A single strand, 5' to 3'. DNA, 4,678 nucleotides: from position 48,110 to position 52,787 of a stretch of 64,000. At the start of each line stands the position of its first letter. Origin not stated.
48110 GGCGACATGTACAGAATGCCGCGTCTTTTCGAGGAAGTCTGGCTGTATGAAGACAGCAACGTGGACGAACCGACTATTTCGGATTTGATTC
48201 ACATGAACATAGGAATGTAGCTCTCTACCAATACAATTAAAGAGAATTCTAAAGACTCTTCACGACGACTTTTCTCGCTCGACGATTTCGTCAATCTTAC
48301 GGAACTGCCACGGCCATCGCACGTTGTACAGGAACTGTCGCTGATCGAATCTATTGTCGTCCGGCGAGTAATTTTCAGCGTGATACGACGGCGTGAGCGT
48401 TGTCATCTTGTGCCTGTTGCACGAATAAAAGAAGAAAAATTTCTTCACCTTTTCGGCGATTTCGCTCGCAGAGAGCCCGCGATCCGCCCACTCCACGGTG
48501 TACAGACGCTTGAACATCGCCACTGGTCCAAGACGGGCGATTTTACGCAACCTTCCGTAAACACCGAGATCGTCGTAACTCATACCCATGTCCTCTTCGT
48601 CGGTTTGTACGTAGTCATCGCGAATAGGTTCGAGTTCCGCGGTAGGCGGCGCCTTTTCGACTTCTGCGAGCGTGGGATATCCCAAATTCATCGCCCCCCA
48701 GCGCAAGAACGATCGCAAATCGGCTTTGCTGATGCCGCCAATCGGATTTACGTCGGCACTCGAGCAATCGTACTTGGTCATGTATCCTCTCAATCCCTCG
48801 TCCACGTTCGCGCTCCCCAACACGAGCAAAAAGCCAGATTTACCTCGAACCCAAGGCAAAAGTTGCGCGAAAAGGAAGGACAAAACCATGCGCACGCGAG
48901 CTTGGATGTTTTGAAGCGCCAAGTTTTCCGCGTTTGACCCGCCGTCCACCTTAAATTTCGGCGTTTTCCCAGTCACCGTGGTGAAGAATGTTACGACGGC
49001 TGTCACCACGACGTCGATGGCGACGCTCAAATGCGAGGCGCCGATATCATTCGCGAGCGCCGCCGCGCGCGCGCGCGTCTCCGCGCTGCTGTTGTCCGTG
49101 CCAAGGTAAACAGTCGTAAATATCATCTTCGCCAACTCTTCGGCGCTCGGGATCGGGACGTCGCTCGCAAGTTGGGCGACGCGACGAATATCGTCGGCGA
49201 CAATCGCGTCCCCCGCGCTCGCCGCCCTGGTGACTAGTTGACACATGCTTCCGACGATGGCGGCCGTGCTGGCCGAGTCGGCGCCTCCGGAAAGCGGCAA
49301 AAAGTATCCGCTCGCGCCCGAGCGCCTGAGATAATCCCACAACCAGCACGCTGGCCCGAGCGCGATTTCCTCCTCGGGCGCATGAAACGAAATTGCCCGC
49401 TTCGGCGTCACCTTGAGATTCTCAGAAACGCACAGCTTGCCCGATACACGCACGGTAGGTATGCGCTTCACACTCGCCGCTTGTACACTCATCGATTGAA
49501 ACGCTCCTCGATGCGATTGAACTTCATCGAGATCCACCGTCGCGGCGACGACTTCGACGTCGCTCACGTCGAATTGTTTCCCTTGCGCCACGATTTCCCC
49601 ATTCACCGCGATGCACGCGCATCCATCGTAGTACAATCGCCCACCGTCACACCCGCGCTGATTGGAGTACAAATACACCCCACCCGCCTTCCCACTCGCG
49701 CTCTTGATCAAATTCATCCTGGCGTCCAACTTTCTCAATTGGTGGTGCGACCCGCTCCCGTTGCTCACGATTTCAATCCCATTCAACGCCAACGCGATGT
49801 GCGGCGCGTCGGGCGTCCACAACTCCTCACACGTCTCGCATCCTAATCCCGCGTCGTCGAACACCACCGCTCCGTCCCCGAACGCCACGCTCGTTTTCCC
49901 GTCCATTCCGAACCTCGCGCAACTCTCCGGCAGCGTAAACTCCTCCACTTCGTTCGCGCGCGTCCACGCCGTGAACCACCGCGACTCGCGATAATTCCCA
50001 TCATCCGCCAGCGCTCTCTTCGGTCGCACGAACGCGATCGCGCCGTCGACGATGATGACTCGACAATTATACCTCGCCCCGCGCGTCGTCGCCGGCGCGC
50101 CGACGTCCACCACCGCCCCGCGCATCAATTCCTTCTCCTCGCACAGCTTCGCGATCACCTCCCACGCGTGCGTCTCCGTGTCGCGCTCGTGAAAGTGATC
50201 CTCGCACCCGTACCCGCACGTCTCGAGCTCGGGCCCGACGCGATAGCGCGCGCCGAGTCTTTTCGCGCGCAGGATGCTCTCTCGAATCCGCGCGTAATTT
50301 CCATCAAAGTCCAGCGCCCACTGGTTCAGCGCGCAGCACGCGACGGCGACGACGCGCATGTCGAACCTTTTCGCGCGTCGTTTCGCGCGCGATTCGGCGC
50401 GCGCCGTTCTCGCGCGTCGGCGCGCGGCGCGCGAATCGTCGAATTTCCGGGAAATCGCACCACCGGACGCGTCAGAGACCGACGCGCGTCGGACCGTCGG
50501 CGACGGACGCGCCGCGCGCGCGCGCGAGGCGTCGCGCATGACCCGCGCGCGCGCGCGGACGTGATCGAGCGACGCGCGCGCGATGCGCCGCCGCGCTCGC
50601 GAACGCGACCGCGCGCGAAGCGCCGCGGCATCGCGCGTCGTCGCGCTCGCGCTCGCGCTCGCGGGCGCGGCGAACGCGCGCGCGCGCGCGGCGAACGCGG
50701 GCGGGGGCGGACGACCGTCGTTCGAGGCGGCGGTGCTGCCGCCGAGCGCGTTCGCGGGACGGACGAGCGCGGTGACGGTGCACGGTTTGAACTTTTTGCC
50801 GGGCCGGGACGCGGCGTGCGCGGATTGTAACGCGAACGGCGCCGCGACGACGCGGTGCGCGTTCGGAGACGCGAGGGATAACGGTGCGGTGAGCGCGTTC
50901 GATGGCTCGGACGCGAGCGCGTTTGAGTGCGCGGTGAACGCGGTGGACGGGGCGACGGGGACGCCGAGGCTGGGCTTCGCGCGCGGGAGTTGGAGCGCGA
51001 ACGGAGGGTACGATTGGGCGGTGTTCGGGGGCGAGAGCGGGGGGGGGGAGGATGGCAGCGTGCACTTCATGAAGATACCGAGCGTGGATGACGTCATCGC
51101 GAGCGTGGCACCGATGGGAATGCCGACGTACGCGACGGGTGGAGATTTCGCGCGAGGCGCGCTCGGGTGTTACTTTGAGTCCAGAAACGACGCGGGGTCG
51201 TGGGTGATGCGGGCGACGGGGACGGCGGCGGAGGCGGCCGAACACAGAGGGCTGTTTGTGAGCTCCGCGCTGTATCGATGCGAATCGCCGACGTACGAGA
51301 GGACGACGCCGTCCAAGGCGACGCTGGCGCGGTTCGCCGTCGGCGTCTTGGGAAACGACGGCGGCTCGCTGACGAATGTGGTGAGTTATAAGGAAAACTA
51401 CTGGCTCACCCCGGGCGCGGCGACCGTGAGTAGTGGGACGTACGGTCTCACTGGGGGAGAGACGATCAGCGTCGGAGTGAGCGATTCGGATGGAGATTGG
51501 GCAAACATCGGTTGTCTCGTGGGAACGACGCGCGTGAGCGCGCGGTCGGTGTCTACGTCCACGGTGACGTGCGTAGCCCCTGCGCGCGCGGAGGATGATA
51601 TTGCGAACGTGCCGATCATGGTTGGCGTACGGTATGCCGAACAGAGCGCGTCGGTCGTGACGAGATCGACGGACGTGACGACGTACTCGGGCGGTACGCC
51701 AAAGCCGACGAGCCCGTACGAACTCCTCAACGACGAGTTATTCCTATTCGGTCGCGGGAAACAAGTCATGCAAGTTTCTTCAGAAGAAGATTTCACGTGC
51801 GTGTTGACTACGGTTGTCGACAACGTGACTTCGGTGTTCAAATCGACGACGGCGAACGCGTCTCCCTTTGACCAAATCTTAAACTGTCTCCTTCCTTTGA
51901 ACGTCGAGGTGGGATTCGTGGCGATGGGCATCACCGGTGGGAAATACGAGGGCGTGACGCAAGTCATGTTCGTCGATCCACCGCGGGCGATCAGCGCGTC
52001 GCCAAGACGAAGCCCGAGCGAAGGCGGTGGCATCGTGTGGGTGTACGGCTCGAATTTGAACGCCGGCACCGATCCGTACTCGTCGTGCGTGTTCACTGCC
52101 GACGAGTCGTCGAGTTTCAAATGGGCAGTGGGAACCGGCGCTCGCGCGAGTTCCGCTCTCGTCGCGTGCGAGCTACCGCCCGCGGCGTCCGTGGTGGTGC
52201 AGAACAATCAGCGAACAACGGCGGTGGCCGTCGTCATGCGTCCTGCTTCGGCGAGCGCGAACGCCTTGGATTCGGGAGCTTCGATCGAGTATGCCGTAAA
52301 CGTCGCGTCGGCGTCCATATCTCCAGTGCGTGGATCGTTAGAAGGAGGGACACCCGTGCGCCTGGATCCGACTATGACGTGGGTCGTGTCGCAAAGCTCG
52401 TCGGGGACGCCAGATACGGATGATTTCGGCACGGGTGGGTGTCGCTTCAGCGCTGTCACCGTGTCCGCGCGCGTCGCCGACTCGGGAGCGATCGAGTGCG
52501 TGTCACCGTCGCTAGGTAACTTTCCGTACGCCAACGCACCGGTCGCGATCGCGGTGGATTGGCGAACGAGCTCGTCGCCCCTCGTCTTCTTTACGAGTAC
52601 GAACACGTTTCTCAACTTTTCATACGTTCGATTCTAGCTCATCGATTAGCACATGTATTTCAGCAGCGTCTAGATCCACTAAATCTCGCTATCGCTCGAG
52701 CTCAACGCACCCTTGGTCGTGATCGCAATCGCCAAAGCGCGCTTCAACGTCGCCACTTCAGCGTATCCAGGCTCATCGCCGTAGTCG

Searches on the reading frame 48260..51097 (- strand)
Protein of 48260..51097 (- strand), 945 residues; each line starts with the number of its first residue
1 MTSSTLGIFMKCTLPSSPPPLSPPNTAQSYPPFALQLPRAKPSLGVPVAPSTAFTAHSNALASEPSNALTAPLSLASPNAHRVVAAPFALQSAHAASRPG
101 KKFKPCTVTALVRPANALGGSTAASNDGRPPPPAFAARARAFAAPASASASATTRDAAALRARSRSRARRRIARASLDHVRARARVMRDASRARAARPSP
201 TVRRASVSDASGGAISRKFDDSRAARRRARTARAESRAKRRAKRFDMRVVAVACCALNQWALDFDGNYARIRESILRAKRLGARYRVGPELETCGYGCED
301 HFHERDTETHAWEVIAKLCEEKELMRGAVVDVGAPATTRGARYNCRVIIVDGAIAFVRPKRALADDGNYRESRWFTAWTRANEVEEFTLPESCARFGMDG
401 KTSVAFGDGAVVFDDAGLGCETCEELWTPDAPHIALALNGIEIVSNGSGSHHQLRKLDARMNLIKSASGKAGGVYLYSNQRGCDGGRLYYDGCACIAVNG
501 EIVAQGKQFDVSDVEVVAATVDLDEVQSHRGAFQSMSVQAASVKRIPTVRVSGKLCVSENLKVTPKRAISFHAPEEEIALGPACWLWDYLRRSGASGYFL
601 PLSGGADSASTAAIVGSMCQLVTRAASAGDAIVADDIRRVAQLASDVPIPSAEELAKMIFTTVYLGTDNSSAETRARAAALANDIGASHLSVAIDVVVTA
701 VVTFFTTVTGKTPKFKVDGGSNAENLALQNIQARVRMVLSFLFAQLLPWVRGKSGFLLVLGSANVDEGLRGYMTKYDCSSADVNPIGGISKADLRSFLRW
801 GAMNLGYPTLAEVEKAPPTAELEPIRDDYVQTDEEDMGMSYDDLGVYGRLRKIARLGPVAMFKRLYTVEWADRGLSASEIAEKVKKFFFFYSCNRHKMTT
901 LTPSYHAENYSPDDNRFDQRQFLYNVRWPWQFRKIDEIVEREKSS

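Call 6: search_protein_families(library=pfam, proteins=[window:48260-51097:-])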
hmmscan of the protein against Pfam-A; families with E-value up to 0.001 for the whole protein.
window:48260-51097:- (945 aa): 2 families
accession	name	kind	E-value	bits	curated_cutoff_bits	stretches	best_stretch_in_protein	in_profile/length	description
PF00795.27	CN_hydrolase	-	4.8e-34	118.3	23.2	1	252-528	2-253/256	Carbon-nitrogen hydrolase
PF02540.23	NAD_synthase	-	1.9e-23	83.3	21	1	585-845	8-199/242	NAD synthase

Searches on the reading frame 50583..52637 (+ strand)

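Call 6: search_protein_families(library=pfam, proteins=[window:50583-52637:+])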
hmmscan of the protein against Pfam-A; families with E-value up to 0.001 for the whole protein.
window:50583-52637:+ (684 aa): 1 family
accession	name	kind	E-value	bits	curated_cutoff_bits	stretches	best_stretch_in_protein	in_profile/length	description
PF01833.30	TIG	-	1.4e-12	47.9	20.9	1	470-540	4-69/84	IPT/TIG domain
